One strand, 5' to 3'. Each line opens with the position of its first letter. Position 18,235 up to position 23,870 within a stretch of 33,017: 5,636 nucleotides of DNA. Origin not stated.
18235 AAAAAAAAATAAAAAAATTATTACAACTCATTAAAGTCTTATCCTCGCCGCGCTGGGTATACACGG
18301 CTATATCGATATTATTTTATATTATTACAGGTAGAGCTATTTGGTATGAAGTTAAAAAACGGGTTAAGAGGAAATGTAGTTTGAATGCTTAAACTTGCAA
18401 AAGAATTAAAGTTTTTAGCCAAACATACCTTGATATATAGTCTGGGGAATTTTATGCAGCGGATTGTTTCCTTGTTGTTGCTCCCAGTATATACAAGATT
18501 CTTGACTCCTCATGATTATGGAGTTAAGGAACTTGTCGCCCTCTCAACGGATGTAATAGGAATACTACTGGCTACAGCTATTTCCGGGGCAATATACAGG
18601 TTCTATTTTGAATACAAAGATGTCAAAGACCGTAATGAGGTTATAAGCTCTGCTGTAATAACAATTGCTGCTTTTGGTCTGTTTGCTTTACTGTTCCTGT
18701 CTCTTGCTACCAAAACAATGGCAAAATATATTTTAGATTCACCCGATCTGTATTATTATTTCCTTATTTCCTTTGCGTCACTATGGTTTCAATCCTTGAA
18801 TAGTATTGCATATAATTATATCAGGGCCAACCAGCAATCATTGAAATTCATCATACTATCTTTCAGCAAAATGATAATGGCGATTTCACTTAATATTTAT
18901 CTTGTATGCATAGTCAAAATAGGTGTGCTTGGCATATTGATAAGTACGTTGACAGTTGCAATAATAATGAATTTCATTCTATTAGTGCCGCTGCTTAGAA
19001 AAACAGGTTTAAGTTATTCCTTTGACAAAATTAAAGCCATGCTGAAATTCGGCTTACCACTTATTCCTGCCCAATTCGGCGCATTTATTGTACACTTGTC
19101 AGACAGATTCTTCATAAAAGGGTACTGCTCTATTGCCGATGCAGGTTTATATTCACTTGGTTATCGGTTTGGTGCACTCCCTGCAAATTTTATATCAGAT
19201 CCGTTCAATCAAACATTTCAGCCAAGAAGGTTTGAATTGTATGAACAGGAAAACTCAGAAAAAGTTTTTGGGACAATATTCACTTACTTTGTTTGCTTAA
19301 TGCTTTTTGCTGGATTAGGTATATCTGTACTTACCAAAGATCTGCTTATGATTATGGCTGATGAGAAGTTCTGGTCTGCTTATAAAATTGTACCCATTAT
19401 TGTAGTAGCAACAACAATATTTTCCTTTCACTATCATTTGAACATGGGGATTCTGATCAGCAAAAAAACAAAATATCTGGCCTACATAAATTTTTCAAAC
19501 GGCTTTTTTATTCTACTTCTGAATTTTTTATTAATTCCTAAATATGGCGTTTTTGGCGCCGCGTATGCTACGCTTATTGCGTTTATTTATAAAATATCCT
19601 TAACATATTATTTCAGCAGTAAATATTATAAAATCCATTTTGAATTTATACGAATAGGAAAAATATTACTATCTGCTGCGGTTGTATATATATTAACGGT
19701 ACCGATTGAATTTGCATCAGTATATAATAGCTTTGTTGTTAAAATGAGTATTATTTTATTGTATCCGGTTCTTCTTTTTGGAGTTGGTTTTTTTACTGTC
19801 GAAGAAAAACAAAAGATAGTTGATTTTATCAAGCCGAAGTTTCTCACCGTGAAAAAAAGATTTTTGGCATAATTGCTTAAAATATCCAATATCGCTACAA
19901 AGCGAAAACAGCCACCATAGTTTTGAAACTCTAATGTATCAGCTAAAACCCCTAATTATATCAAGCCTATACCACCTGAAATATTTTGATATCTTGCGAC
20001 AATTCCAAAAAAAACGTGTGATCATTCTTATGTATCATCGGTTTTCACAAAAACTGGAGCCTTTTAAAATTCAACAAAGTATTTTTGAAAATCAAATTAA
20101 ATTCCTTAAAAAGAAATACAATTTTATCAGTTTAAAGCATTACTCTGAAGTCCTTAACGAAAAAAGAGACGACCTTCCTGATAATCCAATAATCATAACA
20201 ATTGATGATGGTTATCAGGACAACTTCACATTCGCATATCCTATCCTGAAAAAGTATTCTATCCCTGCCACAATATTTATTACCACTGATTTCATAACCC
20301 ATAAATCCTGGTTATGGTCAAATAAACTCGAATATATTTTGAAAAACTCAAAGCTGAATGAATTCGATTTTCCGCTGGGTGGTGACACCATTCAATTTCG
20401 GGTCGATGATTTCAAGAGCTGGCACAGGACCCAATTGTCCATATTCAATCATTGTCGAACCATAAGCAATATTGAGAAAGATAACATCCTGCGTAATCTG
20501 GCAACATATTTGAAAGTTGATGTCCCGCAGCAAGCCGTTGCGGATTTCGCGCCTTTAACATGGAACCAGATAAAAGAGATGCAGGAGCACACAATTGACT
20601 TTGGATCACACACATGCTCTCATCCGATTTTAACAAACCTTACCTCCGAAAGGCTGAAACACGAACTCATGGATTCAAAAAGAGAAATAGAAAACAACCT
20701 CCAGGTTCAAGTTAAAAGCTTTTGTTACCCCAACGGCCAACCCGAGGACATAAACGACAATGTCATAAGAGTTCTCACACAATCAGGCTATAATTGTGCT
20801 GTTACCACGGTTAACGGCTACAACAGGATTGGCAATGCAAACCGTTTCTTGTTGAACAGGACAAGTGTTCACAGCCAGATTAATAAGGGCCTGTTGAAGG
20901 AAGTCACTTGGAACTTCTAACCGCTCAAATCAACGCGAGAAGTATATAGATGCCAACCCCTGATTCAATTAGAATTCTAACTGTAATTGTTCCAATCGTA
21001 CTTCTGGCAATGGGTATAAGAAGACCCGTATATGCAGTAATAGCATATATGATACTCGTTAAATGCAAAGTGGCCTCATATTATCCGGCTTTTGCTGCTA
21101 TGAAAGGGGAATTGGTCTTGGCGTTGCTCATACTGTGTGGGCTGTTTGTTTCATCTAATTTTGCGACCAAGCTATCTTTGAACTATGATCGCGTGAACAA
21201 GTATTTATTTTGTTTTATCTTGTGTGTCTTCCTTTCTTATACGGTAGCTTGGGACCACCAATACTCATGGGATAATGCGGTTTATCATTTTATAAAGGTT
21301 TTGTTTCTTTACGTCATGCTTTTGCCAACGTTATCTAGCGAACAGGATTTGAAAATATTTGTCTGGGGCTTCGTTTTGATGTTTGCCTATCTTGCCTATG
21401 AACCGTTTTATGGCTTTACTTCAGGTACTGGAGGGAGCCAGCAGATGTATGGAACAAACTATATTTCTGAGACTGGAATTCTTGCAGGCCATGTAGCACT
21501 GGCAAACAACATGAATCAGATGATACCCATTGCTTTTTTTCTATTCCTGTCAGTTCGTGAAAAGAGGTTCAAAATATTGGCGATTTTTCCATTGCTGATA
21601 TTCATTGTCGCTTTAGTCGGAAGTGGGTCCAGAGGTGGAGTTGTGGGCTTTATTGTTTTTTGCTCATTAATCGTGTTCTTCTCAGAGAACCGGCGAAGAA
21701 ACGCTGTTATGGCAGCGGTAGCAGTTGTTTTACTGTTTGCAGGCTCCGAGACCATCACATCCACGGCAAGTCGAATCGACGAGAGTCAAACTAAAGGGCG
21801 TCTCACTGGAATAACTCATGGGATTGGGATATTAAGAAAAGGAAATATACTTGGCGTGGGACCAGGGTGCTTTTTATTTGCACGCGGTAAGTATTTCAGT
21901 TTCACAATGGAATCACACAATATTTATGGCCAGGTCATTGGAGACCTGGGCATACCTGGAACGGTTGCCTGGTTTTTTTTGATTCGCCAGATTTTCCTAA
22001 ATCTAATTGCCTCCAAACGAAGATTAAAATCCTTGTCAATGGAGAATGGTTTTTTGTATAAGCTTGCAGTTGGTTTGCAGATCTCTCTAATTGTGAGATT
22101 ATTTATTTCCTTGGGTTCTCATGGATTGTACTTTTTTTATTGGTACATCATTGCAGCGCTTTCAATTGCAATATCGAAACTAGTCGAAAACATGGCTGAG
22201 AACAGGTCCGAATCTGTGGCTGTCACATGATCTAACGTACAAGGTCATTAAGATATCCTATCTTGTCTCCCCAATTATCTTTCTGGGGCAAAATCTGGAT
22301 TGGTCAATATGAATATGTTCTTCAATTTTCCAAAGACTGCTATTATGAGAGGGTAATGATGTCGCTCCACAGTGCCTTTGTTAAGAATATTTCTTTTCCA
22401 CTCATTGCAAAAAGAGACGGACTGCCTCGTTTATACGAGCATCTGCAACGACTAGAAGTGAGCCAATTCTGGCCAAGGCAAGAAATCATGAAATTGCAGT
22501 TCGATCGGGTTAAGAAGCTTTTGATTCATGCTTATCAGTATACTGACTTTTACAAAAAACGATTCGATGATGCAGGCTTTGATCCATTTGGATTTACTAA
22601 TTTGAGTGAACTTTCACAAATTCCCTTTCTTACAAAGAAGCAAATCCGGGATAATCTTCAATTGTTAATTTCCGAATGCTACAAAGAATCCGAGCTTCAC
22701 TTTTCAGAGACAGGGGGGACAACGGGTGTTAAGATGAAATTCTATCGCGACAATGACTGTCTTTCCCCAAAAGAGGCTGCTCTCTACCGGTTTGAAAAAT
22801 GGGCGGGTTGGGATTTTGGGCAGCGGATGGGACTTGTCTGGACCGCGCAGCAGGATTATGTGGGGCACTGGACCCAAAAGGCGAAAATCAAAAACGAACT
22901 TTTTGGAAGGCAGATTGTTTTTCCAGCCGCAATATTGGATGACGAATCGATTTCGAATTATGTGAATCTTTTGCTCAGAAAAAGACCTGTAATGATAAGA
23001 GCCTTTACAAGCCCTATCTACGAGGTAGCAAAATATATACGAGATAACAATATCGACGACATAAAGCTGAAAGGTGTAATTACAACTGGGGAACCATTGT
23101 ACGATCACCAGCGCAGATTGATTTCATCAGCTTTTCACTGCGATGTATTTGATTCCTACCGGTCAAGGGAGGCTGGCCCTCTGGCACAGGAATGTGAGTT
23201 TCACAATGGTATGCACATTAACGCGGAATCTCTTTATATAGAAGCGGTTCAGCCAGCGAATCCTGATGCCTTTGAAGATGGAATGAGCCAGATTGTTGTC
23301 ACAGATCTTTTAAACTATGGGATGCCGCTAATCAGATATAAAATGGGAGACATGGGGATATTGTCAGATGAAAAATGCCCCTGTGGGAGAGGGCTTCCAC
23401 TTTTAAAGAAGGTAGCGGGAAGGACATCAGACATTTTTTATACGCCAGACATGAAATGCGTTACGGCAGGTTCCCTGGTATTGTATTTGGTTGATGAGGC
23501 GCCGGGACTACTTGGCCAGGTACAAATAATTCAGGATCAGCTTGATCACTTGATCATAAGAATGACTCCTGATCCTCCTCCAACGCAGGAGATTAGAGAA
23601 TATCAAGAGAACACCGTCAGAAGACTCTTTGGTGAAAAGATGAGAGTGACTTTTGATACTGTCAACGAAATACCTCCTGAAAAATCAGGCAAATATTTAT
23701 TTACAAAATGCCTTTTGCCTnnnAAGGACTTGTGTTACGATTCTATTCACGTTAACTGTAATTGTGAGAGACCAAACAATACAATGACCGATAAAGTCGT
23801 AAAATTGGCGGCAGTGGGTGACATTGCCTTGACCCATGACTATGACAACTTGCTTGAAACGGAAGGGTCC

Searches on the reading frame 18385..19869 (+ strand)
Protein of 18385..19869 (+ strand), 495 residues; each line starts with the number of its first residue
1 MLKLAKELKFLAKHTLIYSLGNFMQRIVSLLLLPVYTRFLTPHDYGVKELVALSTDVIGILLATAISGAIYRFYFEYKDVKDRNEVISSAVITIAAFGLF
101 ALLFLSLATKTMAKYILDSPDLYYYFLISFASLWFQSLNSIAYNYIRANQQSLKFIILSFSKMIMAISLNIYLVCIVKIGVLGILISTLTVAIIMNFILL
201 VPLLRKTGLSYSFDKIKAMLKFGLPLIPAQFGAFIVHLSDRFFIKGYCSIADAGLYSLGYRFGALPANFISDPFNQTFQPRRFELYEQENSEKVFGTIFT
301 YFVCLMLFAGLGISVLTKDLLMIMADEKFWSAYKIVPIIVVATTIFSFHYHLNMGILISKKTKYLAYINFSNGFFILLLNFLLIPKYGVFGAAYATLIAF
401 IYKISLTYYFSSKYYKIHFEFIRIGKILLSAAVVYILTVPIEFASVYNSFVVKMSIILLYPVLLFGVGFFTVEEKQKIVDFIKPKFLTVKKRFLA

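Call 30: search_protein_families(library=pfam, proteins=[window:18385-19869:+], max_evalue=0.0001)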
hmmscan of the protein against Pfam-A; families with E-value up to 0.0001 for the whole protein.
window:18385-19869:+ (495 aa): 2 families
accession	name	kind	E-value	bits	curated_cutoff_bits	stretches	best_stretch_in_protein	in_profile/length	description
PF13440.11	Polysacc_synt_3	-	1.1e-18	68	23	1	37-280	3-238/293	Polysaccharide biosynthesis protein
PF01943.22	Polysacc_synt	-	5.7e-15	55.9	28.2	1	12-275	2-263/274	Polysaccharide biosynthesis protein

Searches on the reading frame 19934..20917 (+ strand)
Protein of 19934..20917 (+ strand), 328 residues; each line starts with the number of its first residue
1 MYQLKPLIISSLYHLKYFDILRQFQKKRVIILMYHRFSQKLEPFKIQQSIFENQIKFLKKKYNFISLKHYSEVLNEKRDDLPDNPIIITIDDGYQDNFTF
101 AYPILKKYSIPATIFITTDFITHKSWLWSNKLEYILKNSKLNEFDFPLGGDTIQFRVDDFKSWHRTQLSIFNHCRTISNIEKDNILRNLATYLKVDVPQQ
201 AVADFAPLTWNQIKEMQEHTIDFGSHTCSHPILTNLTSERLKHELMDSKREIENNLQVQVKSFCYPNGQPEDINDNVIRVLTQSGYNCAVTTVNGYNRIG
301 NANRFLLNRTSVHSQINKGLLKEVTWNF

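Call 30: search_protein_families(library=pfam, proteins=[window:19934-20917:+], max_evalue=0.0001)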
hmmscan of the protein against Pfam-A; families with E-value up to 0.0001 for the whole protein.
window:19934-20917:+ (328 aa): 1 family
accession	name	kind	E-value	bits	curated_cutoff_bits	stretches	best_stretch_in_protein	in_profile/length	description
PF01522.26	Polysacc_deac_1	-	1.7e-25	89.8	23.1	1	80-288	3-123/124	Polysaccharide deacetylase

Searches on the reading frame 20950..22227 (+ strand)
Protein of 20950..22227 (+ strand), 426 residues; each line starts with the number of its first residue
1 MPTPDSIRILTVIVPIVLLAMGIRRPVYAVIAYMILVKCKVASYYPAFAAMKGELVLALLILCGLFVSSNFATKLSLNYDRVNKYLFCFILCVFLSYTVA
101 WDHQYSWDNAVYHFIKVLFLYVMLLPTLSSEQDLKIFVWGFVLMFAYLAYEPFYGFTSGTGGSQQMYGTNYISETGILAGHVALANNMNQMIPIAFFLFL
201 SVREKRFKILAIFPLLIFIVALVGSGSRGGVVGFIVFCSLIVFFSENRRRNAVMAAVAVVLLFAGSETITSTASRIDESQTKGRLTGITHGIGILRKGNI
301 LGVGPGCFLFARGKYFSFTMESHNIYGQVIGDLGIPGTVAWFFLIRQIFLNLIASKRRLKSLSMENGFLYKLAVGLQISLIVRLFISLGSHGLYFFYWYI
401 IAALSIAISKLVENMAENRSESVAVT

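Call 30: search_protein_families(library=pfam, proteins=[window:20950-22227:+], max_evalue=0.0001)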
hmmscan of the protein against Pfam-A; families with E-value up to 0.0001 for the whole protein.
window:20950-22227:+ (426 aa): 1 family
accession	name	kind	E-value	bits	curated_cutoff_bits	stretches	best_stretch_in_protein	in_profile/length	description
PF04932.20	Wzy_C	-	2e-12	47.6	31.7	1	215-342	3-149/149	O-Antigen ligase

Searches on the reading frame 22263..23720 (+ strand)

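Call 30: search_protein_families(library=pfam, proteins=[window:22263-23720:+], max_evalue=0.0001)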
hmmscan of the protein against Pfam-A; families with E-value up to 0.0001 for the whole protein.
window:22263-23720:+ (486 aa): 0 families

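Call 32: search_protein_families(library=ncbifam, proteins=[window:22263-23720:+])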
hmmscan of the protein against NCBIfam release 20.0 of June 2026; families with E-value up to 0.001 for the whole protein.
window:22263-23720:+ (486 aa): 7 families
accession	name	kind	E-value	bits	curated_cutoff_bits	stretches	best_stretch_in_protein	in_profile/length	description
NF045666.1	DVU1553_fam_AMP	equivalog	9.7e-40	136.6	300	1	70-387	18-330/331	DVU_1553 family AMP-dependent CoA ligase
NF041878.1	paak_haloarch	equivalog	6.4e-31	107.4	700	2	261-450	194-388/427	phenylacetate--CoA ligase PaaK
NF053551.1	FlxY_rubin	equivalog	1.3e-29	103.2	520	2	239-392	166-327/424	flexirubin biosynthesis putative acyl-CoA ligase FlxY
TIGR02155.1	PA_CoA_ligase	equivalog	1.4e-25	89.7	646.3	2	234-392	160-321/422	phenylacetate--CoA ligase PaaK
NF041217.1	BagE_FevW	exception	1.9e-20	73.2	800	1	269-389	194-312/424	bagremycin/ferroverdin synthetase BagE/FevW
TIGR03335.1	F390_ftsA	equivalog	1.4e-17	63.6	458.7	1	74-377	13-319/445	coenzyme F390 synthetase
TIGR02304.1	aden_form_hyp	equivalog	1.9e-16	60.1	251.9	1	229-395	175-333/430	F390 synthetase-related protein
